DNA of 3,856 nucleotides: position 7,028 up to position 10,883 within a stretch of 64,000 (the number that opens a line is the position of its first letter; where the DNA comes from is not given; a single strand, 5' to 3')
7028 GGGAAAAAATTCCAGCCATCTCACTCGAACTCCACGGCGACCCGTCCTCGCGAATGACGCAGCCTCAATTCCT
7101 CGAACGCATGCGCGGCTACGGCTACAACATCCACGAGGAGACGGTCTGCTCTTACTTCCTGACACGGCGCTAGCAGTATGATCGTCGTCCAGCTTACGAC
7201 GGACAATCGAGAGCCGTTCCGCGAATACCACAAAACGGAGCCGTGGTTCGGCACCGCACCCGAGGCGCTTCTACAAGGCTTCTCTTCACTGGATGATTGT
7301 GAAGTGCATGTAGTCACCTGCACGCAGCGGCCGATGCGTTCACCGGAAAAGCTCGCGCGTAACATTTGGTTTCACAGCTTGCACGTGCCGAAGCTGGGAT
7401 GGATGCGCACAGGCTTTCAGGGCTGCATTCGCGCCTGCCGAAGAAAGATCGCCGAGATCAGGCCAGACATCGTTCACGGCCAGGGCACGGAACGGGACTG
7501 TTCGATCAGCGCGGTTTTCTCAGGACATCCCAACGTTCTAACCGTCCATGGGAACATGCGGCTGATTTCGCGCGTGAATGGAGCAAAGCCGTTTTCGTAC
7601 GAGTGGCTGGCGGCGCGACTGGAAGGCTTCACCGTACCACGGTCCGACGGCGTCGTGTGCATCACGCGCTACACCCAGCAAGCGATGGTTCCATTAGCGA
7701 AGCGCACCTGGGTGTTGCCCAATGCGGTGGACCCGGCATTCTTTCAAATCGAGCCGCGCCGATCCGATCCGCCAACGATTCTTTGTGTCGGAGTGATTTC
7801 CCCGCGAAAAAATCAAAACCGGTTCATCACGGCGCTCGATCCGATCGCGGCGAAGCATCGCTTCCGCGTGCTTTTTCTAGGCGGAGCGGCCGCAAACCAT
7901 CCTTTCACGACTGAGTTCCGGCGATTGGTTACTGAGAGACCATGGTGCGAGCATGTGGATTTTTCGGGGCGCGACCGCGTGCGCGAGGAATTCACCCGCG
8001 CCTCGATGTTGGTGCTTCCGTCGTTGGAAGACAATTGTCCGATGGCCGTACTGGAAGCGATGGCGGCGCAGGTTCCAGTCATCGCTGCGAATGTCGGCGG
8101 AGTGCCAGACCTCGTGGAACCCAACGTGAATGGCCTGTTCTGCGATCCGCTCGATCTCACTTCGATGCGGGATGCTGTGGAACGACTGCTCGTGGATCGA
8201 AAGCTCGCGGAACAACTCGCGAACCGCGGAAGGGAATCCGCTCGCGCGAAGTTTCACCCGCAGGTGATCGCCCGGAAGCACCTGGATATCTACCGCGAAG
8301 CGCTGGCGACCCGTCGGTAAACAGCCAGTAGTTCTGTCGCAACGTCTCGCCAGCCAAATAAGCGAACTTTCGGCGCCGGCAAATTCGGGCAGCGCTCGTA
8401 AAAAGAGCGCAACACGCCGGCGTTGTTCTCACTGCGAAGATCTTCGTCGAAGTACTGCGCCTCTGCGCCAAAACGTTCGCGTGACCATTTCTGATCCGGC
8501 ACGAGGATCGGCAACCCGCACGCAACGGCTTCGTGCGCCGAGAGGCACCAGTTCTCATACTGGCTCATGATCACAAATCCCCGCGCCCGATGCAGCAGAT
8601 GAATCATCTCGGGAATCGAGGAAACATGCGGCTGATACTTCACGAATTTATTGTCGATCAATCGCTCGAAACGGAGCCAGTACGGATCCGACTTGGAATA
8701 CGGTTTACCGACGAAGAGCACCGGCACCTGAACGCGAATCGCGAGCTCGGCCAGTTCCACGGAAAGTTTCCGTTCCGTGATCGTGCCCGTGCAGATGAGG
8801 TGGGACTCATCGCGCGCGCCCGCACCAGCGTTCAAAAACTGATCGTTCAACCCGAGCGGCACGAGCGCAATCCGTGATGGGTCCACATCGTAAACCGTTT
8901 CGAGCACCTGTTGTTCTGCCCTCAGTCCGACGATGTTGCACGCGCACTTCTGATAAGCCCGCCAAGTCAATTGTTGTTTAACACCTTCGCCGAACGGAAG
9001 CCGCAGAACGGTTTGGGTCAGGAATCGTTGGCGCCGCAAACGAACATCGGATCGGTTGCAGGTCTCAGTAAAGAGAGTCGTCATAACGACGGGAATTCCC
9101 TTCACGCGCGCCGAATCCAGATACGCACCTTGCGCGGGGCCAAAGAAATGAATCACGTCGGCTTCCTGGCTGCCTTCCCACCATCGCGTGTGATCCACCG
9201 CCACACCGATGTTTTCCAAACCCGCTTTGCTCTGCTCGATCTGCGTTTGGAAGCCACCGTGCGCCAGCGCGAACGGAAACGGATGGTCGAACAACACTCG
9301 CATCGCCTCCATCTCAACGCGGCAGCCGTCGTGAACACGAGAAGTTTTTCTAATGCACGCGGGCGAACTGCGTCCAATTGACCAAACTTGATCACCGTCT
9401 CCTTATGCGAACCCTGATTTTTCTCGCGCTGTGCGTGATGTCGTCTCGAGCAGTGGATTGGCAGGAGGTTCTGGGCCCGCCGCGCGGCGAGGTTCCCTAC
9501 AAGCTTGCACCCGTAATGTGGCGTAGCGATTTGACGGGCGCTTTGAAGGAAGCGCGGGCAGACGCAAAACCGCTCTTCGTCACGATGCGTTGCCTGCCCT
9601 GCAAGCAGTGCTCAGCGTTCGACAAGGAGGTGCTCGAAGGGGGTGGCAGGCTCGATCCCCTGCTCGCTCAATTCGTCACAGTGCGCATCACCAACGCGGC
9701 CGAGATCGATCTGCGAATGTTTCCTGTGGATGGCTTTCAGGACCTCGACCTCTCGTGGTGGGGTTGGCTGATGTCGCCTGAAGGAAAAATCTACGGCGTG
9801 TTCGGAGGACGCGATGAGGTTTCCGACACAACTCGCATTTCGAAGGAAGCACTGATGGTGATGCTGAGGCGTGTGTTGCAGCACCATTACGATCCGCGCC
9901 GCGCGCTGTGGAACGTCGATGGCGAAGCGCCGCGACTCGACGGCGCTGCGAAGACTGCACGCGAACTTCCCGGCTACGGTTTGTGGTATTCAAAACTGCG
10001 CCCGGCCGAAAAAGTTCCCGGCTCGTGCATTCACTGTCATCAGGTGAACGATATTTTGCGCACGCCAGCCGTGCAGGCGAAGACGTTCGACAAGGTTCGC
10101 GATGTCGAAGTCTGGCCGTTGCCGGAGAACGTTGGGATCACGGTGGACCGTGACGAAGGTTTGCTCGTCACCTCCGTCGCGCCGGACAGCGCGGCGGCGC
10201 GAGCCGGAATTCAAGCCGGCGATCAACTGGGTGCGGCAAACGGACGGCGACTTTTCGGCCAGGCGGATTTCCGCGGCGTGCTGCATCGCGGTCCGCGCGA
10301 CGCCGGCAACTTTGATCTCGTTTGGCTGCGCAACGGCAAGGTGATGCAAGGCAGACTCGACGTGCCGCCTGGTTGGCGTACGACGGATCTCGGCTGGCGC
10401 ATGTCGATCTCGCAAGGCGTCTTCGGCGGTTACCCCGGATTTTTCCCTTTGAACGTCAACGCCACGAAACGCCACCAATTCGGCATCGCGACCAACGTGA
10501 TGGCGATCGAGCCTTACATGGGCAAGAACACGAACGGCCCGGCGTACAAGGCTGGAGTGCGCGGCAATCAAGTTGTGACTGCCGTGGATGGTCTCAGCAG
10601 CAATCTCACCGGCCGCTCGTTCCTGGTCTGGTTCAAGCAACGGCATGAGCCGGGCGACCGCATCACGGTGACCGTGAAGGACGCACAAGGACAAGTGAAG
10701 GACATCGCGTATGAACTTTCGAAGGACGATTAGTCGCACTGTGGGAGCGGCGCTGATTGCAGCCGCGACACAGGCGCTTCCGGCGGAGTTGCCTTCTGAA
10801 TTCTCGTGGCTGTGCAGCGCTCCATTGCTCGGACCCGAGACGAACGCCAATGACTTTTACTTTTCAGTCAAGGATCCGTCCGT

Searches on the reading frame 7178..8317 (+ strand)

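Call 11: search_protein_families(library=pfam, proteins=[window:7178-8317:+], max_evalue=1)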
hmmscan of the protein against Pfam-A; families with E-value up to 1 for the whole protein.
window:7178-8317:+ (380 aa): 7 families
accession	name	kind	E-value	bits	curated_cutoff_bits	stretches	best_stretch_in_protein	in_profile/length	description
PF00534.26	Glycos_transf_1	-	2.4e-30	105.7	26.4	1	187-353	4-171/172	Glycosyl transferases group 1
PF13692.12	Glyco_trans_1_4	-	3.7e-25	89.3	27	1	199-339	2-141/142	Glycosyl transferases group 1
PF13439.12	Glyco_transf_4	-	4.6e-14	53.2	28.5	1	40-187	19-169/170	Glycosyltransferase Family 4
PF13579.12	Glyco_trans_4_4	-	5.3e-09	37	29.7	1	40-172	18-144/158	Glycosyl transferase 4-like domain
PF13524.12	Glyco_trans_1_2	-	4.2e-08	33.7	25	1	222-367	8-141/144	Glycosyl transferase-like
PF20706.3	GT4-conflict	-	1.8e-07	31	26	1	191-358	190-366/385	Family 4 Glycosyltransferase in conflict systems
PF13477.12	Glyco_trans_4_2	-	2.9e-05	24.7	23.4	1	40-126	24-109/139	Glycosyl transferase 4-like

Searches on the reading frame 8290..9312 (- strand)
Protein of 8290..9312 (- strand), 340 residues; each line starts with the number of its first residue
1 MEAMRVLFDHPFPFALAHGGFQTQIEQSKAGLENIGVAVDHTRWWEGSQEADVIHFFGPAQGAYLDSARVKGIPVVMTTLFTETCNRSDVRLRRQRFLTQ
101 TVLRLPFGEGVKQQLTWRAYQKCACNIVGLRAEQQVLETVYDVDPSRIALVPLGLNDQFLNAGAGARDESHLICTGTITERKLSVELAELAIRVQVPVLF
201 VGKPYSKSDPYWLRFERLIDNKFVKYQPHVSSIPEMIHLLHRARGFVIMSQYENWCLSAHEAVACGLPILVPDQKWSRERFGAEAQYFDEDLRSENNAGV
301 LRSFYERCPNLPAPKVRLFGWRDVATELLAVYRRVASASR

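Call 11: search_protein_families(library=pfam, proteins=[window:8290-9312:-], max_evalue=1)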
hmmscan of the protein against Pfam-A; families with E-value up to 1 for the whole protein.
window:8290-9312:- (340 aa): 5 families
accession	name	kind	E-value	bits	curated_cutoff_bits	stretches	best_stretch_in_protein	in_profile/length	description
PF00534.26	Glycos_transf_1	-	2.4e-06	27.6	26.4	1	216-275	63-125/172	Glycosyl transferases group 1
PF13692.12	Glyco_trans_1_4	-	7.8e-06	26.6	27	1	195-274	33-108/142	Glycosyl transferases group 1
PF13439.12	Glyco_transf_4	-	2.2e-05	25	28.5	1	48-157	71-168/170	Glycosyltransferase Family 4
PF20706.3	GT4-conflict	-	0.00015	21.3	26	1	203-274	240-313/385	Family 4 Glycosyltransferase in conflict systems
PF20418.3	Herpes_gE_N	-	0.063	13.6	24.5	1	109-188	10-98/129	Alphaherpesvirus glycoprotein E N-terminal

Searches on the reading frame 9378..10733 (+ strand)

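Call 60: search_protein_families(library=pfam, proteins=[window:9378-10733:+], max_evalue=0.0001)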
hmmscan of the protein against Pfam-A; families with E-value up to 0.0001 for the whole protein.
window:9378-10733:+ (451 aa): 4 families
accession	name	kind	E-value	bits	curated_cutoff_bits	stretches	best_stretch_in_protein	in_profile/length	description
PF17820.7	PDZ_6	-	2.2e-12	47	27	1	264-300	2-38/54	PDZ domain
PF13180.12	PDZ_2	-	4.8e-10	40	27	1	256-321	8-72/80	PDZ domain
PF13899.12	Thioredoxin_7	-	3.8e-08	33.8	27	1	48-106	2-60/83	Thioredoxin-like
PF00595.29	PDZ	-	6.2e-07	30.1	23.2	1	250-292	10-57/81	PDZ domain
